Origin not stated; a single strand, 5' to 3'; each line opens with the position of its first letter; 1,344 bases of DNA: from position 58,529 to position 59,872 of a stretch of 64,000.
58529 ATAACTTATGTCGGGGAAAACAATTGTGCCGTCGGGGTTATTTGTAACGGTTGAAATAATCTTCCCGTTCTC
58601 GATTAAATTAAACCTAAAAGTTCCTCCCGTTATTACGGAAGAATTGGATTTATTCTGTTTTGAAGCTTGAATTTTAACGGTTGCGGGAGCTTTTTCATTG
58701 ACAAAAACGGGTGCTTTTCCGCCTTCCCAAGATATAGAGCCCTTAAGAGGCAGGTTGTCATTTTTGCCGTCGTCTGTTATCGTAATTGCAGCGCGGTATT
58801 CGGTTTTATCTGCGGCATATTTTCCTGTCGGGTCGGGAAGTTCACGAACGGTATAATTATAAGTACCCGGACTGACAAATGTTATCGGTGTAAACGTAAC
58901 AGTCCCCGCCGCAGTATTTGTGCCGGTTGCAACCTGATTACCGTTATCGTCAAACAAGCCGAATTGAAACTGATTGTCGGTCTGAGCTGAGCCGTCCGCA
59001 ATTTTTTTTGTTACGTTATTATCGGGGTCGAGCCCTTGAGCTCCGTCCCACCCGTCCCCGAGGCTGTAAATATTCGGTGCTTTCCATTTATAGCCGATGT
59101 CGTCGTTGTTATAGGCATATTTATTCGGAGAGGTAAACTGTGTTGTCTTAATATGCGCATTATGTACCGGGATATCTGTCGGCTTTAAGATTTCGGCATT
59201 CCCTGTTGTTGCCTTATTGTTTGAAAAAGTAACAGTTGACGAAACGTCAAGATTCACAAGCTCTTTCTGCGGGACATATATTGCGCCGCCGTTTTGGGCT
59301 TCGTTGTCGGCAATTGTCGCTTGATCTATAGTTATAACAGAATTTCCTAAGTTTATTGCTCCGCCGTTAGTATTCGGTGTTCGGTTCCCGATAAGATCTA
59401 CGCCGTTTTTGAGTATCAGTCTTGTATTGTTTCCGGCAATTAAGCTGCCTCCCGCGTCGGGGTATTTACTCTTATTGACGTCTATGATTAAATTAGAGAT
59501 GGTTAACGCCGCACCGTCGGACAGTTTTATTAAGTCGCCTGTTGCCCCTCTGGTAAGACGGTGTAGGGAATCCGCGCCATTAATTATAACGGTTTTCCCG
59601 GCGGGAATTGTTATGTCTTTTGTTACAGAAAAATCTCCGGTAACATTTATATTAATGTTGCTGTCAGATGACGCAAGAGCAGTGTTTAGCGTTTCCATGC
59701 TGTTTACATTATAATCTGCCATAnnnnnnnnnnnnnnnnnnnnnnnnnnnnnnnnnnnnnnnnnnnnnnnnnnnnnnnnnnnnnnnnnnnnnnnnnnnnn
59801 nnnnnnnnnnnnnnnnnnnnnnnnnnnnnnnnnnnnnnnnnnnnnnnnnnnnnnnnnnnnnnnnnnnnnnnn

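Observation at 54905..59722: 1606-aa protein with 12 isopeptide-type pilin domains but no signal peptide or sortase signal, carried as element cargo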

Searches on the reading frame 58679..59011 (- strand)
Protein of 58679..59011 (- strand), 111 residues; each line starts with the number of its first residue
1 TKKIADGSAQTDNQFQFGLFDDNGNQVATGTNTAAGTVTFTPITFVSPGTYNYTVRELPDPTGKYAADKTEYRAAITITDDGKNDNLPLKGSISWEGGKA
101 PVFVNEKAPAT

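Call 36: search_solved_structures(query=A1, max_evalue=1, show_alignments=3)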
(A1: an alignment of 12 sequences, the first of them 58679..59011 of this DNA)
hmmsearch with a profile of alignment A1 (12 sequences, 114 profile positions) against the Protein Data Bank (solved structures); distinct sequences matched with E-value up to 1: 30.
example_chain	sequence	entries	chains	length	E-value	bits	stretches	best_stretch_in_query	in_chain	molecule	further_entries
5ttd_A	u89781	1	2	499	2.2e-10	43.6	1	21-98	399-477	Maltose-binding periplasmic protein,Pilin isopeptide linkage domain protein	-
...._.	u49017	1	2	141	2e-09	40.5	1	33-98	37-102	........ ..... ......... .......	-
8k6t_A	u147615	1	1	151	2.3e-09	40.3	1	33-98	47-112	FctB3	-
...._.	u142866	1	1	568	3e-07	33.5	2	37-97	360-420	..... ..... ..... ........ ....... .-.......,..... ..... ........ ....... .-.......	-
3b2m_A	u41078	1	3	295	1e-05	28.5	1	38-106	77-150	Putative uncharacterized protein SPy0128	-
3gle_A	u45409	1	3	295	2e-05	27.6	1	38-103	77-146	Pilin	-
3gld_A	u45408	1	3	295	4.6e-05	26.4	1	38-106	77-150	Pilin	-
6n0a_A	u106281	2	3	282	0.00021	24.3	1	37-97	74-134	Major pilin backbone protein T-antigen | T18.1 Major pilin backbone protein T-antigen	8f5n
6fwv_A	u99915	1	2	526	0.00058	22.9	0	4-84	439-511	Collagen Adhesion protein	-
8kcl_A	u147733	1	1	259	0.0026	20.8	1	28-96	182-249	LPXTG-motif cell wall anchor domain protein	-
8kb2_A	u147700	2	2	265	0.0028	20.7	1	28-96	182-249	LPXTG-motif cell wall anchor domain protein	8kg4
8w5b_A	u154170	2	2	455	0.0077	19.3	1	28-96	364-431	LPXTG-motif cell wall anchor domain protein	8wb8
2k8e_A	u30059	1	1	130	0.025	17.6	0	17-38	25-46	UPF0339 protein yegP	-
6bbt_A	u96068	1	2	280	0.034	17.2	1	38-94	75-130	Major pilin backbone protein T-antigen, T13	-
6bbw_A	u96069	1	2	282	0.052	16.6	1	7-97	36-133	Major pilin backbone protein T-antigen, T3.2.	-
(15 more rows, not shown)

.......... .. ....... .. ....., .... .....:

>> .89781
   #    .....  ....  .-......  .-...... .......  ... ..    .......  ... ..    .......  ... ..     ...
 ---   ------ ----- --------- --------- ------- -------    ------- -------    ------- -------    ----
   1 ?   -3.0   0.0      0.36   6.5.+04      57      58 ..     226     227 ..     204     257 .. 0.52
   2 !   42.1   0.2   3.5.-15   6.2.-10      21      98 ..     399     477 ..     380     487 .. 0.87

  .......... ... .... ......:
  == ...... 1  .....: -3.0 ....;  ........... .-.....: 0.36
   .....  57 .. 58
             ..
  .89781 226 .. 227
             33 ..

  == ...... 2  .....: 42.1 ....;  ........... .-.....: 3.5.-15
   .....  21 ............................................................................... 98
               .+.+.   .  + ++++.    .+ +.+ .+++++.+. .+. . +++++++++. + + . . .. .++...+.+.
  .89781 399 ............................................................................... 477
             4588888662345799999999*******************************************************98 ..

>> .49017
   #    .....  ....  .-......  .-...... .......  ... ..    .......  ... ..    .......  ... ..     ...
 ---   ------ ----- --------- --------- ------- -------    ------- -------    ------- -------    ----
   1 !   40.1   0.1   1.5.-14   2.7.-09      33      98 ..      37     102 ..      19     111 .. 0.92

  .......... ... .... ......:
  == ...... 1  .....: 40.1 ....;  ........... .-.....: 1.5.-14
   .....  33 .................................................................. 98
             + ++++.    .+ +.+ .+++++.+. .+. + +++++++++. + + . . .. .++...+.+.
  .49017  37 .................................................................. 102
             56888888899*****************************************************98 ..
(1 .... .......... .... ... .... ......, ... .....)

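Call 92: search_solved_structures(query=A1, max_evalue=0.0001, show_alignments=5)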
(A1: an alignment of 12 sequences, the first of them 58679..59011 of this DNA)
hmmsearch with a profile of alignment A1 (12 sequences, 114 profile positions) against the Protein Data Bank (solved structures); distinct sequences matched with E-value up to 0.0001: 7.
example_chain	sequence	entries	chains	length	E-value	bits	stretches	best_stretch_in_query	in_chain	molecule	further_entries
5ttd_A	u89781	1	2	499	2.2e-10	43.6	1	21-98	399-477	Maltose-binding periplasmic protein,Pilin isopeptide linkage domain protein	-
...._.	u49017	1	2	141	2e-09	40.5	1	33-98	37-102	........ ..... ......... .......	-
8k6t_A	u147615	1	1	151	2.3e-09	40.3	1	33-98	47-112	FctB3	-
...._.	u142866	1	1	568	3e-07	33.5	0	37-97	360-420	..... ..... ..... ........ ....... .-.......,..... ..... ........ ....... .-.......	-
3b2m_A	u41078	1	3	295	1e-05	28.5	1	38-106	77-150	Putative uncharacterized protein SPy0128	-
3gle_A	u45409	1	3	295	2e-05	27.6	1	38-103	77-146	Pilin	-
3gld_A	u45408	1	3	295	4.6e-05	26.4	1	38-106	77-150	Pilin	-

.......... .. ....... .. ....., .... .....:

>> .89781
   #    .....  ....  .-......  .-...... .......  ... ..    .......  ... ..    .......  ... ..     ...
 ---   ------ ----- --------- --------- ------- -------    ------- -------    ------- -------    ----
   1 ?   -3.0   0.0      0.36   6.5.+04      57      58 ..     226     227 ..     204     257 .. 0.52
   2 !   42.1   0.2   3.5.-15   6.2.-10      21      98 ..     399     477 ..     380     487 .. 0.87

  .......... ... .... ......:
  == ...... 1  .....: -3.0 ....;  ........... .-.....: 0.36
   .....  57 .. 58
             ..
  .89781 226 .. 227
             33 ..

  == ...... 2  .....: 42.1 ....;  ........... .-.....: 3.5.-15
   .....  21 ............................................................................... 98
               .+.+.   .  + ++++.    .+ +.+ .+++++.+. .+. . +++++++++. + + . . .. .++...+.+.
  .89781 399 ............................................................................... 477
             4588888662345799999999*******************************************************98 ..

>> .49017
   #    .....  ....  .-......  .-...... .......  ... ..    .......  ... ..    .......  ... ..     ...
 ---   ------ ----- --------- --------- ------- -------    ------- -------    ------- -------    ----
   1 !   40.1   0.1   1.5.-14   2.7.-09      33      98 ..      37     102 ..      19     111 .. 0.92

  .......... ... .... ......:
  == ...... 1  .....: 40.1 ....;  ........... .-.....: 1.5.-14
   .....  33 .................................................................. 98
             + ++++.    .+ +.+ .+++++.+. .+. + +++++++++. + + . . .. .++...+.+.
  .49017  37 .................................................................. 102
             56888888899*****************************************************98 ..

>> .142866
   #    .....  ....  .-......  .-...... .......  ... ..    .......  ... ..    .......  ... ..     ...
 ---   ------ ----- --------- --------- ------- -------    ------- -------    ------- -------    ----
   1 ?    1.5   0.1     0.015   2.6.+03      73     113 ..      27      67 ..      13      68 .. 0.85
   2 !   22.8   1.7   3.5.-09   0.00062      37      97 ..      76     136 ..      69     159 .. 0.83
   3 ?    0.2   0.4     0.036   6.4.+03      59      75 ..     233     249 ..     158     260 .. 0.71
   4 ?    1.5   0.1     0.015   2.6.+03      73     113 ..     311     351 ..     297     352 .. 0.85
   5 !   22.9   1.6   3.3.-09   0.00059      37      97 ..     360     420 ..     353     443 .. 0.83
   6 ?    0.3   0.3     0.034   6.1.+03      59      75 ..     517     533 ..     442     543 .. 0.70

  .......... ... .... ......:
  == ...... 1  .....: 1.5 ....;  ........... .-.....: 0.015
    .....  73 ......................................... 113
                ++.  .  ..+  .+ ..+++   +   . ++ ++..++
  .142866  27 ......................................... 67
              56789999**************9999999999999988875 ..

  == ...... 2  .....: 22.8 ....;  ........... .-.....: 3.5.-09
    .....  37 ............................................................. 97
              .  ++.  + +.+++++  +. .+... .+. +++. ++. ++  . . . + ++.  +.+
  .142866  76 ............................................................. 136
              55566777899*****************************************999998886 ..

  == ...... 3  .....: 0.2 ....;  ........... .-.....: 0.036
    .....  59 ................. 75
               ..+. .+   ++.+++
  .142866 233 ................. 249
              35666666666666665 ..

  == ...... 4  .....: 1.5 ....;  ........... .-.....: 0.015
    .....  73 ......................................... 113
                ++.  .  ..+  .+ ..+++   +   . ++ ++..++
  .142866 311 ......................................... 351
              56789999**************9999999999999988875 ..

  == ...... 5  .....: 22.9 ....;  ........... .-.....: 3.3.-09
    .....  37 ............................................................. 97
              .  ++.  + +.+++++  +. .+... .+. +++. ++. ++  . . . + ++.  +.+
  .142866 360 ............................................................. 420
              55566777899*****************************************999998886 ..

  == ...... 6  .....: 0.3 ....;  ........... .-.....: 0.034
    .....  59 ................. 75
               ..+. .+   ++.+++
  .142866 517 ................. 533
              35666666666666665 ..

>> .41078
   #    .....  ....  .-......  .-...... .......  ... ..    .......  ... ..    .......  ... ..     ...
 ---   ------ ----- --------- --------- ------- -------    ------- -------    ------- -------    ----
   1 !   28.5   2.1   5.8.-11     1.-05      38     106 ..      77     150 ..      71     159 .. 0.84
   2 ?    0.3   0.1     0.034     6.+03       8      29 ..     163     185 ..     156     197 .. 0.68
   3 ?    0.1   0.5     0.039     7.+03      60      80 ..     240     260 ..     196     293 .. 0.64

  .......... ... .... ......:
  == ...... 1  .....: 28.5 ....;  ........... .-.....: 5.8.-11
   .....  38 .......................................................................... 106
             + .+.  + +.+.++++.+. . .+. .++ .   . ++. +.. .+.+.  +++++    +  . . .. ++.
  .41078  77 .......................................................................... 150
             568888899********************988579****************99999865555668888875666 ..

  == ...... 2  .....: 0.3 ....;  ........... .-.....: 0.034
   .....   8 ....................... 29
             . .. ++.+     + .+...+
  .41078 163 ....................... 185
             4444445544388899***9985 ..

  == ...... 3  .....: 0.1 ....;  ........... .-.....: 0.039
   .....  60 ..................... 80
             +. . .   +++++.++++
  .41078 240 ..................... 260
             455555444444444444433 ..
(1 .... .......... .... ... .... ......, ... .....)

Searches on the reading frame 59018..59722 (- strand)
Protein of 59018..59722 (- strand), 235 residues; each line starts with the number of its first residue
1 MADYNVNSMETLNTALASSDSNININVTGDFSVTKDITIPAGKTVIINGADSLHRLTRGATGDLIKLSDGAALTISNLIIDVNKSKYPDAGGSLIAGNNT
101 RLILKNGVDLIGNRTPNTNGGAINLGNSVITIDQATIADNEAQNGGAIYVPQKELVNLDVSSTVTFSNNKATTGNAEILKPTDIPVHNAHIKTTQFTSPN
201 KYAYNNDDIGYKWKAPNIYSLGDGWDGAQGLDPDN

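Call 43: find_related_loci(query=A3, collection=genome_contigs, flank=10000)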
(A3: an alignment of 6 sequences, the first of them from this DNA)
Query A3 (235 aa) in genome_contigs; peptide patterns used: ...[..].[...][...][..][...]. (x = any residue, [..] = any of these).
21 stretches matched a pattern; 3 encode a relative of the query (tblastn E <= 1e-3); 3 distinct loci.
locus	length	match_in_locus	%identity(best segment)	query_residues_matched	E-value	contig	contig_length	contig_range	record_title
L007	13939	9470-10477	47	1-224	3e-42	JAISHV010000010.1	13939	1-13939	MAG: Ruminococcus sp. isolate Hm464_bin28 k119_2510396, whole genome shotgun sequence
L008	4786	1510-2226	37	4-211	2e-32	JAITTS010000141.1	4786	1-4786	MAG: Oscillospiraceae bacterium isolate Rs511_bin9 k119_2495287, whole genome shotgun sequence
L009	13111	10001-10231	52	1-73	1e-17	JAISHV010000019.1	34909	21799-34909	MAG: Ruminococcus sp. isolate Hm464_bin28 k119_660012, whole genome shotgun sequence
